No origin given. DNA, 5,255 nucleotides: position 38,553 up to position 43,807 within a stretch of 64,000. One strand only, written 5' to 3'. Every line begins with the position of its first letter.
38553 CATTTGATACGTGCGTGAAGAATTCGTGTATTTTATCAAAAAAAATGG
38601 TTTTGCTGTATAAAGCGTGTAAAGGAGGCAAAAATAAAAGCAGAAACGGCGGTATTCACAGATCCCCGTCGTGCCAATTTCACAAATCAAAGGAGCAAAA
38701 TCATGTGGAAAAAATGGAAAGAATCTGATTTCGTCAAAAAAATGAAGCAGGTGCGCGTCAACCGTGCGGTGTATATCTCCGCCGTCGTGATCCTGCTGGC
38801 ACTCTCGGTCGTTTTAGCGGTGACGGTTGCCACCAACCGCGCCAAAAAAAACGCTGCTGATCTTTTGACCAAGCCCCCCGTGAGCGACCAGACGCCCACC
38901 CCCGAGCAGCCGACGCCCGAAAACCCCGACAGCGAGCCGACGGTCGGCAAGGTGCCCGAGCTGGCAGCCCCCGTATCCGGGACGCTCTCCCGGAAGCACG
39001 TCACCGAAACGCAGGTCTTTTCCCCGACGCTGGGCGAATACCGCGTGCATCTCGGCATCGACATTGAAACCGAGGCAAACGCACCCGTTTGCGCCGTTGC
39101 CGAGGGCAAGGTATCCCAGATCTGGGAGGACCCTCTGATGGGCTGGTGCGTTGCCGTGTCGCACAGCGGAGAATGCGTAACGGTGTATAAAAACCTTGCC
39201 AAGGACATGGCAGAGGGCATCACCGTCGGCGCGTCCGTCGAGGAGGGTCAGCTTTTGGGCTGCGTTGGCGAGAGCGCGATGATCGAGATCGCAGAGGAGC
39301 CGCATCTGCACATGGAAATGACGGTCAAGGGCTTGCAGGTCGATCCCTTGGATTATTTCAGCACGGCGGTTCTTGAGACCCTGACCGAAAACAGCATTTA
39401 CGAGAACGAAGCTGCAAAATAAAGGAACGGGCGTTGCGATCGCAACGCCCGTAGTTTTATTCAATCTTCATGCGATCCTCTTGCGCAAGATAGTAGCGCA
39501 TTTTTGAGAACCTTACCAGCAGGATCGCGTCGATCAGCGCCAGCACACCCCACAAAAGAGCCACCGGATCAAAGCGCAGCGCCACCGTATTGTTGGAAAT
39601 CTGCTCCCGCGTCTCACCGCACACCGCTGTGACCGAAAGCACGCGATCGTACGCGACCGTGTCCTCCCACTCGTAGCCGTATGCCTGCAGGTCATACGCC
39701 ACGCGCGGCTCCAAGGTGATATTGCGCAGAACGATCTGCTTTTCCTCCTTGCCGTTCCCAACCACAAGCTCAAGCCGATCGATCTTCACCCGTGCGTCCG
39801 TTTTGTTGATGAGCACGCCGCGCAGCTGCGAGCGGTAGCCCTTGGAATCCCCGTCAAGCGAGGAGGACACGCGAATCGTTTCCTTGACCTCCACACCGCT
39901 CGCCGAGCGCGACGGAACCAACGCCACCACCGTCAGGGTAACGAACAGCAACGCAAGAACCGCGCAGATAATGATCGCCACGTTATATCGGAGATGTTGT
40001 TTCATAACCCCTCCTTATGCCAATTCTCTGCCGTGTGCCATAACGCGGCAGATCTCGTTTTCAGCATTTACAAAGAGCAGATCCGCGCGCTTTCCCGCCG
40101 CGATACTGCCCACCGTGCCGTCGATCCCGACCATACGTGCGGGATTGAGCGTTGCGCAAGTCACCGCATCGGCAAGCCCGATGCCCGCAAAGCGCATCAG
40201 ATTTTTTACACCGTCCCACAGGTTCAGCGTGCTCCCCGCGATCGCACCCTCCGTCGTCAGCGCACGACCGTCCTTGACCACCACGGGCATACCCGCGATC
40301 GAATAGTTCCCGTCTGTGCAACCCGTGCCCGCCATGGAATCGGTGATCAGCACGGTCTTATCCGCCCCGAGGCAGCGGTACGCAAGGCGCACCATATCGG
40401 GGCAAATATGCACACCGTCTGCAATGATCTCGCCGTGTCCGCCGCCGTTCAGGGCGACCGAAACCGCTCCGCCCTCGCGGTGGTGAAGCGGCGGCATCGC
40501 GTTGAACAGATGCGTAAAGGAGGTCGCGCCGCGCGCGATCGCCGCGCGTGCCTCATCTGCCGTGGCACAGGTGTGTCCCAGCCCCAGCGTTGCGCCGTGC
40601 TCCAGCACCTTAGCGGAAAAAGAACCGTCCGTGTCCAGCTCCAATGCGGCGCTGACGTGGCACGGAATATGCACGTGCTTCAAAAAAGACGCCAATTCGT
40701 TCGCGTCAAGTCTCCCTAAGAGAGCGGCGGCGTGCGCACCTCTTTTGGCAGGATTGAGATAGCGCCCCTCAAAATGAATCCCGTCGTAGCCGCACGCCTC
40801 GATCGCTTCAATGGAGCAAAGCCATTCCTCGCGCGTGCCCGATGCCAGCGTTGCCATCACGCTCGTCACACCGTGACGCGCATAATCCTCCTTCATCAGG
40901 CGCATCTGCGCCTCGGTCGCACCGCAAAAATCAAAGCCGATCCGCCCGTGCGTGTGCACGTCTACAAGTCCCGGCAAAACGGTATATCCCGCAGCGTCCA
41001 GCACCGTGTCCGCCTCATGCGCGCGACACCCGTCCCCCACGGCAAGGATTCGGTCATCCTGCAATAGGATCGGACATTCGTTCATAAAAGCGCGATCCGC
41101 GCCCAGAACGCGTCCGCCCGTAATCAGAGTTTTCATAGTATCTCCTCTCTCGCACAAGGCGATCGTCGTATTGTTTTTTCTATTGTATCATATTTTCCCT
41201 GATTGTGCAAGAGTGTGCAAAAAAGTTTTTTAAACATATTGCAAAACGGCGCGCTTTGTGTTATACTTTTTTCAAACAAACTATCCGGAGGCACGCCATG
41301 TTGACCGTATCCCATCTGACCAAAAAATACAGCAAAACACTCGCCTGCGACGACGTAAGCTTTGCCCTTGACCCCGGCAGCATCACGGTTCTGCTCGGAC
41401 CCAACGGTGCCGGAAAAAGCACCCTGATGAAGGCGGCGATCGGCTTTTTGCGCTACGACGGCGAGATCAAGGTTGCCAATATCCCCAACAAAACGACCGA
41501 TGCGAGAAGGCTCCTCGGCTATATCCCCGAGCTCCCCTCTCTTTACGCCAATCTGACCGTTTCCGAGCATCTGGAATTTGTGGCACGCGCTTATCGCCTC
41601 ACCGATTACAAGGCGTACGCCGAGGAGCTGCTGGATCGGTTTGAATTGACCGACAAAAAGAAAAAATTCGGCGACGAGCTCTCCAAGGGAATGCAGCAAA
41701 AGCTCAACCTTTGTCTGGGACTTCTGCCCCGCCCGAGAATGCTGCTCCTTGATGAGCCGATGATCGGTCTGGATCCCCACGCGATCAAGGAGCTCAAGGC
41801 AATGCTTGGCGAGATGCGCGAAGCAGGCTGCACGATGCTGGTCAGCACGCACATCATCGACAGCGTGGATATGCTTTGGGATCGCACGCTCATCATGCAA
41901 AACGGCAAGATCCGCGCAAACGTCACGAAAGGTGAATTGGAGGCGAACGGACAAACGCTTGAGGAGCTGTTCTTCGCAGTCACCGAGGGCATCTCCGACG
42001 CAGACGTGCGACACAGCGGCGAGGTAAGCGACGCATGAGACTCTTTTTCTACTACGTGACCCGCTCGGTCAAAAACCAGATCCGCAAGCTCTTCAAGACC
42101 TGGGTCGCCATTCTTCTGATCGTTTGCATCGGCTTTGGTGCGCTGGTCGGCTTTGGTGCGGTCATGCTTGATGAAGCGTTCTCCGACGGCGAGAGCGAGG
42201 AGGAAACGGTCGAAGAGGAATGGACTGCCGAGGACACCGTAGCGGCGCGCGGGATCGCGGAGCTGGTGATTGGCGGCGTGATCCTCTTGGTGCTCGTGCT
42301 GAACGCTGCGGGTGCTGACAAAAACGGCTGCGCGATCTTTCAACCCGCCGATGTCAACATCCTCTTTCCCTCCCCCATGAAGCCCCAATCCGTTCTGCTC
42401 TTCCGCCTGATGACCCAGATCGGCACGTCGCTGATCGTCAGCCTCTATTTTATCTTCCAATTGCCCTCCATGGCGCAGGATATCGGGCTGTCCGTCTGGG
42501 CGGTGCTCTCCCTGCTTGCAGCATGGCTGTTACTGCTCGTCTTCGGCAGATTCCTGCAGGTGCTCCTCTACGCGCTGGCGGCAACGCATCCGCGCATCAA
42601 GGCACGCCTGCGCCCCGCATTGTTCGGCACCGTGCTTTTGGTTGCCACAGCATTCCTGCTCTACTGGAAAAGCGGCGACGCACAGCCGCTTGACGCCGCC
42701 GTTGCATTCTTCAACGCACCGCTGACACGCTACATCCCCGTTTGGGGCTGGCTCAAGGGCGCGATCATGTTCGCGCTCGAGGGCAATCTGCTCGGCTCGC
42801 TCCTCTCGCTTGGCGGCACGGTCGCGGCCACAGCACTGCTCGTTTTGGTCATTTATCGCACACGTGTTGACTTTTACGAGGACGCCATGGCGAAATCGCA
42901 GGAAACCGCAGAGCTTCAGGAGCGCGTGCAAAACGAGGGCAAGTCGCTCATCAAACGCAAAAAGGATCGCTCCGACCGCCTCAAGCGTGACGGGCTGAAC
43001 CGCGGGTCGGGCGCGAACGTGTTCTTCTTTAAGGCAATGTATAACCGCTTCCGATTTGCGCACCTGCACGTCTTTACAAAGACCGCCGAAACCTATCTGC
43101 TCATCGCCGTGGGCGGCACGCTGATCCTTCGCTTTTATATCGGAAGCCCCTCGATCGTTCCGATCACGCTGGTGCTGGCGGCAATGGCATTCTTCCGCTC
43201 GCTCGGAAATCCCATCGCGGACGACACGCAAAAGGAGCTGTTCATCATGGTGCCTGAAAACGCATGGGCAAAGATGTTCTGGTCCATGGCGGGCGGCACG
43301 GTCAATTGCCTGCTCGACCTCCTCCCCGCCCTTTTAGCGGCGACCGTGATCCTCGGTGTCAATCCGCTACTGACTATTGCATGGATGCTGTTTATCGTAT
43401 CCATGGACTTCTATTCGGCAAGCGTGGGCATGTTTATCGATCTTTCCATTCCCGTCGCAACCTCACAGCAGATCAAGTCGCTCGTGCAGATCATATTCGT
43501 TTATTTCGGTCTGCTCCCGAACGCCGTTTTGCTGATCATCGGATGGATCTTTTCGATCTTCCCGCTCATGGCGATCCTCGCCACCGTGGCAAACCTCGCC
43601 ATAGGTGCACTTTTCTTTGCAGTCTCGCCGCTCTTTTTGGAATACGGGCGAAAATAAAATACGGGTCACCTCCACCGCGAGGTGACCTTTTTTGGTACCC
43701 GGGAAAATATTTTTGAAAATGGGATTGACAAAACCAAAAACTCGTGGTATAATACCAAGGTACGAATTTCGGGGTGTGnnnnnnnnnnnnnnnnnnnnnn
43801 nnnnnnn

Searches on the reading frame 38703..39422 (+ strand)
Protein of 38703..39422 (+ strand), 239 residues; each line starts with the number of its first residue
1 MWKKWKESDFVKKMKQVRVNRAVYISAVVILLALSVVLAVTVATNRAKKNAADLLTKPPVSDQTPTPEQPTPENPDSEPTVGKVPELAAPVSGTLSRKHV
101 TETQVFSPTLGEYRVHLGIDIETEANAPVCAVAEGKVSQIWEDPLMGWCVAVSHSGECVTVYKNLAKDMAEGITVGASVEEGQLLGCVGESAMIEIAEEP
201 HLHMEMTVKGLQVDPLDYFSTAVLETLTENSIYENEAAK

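Call 46: search_protein_families(library=pfam, proteins=[window:38703-39422:+], max_evalue=0.001)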
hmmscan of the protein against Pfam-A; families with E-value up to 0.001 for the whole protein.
window:38703-39422:+ (239 aa): 1 family
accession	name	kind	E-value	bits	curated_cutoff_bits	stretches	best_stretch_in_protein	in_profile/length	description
PF01551.29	Peptidase_M23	-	6.5e-19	68.4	28.7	1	115-215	2-96/96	Peptidase family M23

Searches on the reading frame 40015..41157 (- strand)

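Call 46: search_protein_families(library=pfam, proteins=[window:40015-41157:-], max_evalue=0.001)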
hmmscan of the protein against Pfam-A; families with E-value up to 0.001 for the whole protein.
window:40015-41157:- (380 aa): 2 families
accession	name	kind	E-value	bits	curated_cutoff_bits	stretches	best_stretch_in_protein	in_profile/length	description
PF01979.26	Amidohydro_1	-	5.3e-22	79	25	1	59-377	1-343/345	Amidohydrolase family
PF07969.17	Amidohydro_3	-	3.1e-09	37.3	29.7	0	52-70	2-20/472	Amidohydrolase family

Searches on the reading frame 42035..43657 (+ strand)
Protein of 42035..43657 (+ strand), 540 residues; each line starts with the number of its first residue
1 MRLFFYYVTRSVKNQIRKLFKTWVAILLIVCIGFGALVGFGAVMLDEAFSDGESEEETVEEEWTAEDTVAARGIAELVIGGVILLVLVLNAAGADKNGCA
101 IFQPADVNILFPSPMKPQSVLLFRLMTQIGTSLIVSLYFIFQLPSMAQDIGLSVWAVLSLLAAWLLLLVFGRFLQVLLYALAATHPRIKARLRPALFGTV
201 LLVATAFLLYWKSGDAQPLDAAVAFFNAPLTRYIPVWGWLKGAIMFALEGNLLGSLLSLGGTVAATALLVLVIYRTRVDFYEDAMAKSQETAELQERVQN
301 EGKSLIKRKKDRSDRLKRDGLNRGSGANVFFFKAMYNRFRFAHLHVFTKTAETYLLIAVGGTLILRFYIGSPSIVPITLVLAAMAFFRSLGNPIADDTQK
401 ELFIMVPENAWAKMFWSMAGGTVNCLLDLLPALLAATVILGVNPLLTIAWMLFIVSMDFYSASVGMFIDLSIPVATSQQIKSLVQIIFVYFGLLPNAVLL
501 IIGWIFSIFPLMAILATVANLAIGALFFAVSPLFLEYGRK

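Call 45: search_protein_families(library=pfam, proteins=[window:42035-43657:+], max_evalue=0.001)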
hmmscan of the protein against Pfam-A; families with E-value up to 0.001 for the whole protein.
window:42035-43657:+ (540 aa): 1 family
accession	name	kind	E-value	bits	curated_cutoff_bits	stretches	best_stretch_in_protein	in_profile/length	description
PF16962.11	ABC_export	-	2.7e-100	336.8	29.7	1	1-536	1-528/531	Putative ABC exporter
